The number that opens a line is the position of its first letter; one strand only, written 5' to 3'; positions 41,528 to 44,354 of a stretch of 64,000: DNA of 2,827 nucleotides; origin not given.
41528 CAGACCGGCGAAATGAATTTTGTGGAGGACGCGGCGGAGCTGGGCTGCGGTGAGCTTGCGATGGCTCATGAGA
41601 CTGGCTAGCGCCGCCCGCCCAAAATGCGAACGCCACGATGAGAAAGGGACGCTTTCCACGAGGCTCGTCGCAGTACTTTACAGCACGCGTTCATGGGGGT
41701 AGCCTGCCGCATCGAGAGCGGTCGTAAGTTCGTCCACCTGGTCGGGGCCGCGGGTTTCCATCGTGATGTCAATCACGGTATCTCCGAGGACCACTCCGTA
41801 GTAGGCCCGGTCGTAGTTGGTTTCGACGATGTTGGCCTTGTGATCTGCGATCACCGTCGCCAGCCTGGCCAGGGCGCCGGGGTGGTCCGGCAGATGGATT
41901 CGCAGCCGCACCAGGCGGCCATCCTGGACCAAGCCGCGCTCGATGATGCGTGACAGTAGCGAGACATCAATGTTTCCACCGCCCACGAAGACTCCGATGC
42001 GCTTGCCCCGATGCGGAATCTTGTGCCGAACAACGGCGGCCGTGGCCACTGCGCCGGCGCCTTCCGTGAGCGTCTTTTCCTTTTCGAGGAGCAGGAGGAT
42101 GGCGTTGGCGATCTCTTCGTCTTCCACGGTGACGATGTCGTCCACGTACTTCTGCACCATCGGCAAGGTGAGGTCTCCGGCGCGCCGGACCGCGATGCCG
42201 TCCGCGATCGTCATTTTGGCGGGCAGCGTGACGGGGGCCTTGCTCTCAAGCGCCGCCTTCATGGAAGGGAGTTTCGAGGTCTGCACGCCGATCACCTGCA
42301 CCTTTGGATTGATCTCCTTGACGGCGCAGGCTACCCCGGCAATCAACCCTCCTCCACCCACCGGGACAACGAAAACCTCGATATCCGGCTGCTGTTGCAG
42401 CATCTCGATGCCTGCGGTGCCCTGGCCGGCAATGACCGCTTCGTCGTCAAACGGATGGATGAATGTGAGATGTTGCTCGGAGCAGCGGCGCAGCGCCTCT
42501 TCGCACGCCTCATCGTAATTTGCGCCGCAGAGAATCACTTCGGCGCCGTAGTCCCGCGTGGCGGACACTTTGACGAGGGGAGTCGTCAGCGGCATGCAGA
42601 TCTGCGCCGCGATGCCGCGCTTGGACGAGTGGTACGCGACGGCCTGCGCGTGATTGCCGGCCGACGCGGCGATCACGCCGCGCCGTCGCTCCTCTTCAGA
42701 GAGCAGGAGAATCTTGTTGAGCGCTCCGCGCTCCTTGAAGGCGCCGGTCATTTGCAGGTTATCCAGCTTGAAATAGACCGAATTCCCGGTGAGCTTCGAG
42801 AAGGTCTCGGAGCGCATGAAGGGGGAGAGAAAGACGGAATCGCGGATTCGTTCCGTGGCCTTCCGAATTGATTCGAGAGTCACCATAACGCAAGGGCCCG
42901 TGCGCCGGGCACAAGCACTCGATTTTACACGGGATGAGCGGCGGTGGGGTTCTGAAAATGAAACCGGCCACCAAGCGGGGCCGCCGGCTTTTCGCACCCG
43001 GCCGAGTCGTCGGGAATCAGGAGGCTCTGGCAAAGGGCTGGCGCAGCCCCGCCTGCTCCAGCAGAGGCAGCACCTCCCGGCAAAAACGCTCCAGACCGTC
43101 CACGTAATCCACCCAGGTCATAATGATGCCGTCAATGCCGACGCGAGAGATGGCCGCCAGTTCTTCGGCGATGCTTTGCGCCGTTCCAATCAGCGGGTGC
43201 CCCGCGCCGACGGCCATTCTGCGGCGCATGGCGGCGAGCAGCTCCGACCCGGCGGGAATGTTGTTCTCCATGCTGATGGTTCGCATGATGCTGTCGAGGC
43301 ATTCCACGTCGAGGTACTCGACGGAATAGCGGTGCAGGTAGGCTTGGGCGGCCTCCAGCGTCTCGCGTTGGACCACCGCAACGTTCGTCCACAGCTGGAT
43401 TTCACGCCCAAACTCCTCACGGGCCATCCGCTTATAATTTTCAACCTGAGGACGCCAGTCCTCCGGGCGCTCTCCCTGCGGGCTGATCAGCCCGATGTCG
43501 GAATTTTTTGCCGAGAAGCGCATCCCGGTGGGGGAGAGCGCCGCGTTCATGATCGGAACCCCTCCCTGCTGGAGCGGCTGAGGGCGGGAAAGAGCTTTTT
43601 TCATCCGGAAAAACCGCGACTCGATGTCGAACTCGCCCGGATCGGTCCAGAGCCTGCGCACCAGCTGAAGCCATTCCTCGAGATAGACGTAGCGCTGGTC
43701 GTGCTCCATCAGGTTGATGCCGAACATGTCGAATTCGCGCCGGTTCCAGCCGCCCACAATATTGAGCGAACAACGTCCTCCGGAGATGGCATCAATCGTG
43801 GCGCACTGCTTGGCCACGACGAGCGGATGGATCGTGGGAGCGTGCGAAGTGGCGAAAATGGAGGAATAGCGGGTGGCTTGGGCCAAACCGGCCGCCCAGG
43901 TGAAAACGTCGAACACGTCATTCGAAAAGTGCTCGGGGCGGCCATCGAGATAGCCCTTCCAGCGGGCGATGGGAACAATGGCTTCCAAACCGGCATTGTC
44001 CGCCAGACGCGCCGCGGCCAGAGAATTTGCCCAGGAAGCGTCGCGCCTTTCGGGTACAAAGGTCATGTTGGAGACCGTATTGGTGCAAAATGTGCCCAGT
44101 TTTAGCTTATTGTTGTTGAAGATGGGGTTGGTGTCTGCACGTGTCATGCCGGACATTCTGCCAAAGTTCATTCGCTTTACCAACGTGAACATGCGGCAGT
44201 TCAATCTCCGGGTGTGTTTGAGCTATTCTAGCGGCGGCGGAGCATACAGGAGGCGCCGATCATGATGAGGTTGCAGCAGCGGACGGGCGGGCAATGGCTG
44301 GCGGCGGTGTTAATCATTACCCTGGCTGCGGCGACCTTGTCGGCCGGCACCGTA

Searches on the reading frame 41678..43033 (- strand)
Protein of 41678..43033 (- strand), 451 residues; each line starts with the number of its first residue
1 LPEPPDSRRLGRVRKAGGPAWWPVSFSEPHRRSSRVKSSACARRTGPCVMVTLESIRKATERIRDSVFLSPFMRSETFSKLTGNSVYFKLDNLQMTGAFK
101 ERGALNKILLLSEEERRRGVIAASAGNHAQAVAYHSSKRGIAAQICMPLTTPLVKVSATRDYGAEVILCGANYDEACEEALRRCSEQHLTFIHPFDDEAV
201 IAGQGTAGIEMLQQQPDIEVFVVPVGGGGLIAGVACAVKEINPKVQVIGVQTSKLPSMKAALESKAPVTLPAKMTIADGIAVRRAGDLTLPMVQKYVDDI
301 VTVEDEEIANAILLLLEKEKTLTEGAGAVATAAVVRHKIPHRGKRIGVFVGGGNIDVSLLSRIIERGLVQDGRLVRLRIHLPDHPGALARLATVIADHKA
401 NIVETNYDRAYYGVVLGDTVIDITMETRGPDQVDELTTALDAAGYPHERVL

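Call 9: search_protein_families(library=pfam, proteins=[window:41678-43033:-], max_evalue=0.1)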
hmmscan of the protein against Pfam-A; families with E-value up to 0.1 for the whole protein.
window:41678-43033:- (451 aa): 5 families
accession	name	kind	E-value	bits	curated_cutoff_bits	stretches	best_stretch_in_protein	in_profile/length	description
PF00291.31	PALP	-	3.4e-78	263.4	35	1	67-349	5-292/295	Pyridoxal-phosphate dependent enzyme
PF01842.31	ACT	-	6.7e-07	29.4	27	1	376-403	2-29/66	ACT domain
PF13291.12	ACT_4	-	1.5e-05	26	27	1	375-441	7-70/80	ACT domain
PF22190.2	TTHA0829-like_ACT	-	0.0029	18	27.4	1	376-403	4-29/70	TTHA0829-like ACT domain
PF22629.2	ACT_AHAS_ss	-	0.072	13.7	27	0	379-404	3-28/67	AHAS small subunit-like ACT domain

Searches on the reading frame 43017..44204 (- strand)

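Call 9: search_protein_families(library=pfam, proteins=[window:43017-44204:-], max_evalue=0.1)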
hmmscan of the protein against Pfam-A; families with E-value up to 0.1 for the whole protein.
window:43017-44204:- (395 aa): 1 family
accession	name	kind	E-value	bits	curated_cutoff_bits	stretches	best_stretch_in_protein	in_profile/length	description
PF00296.26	Bac_luciferase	-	4.7e-49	167.9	27.9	1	35-358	2-313/314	Luciferase-like monooxygenase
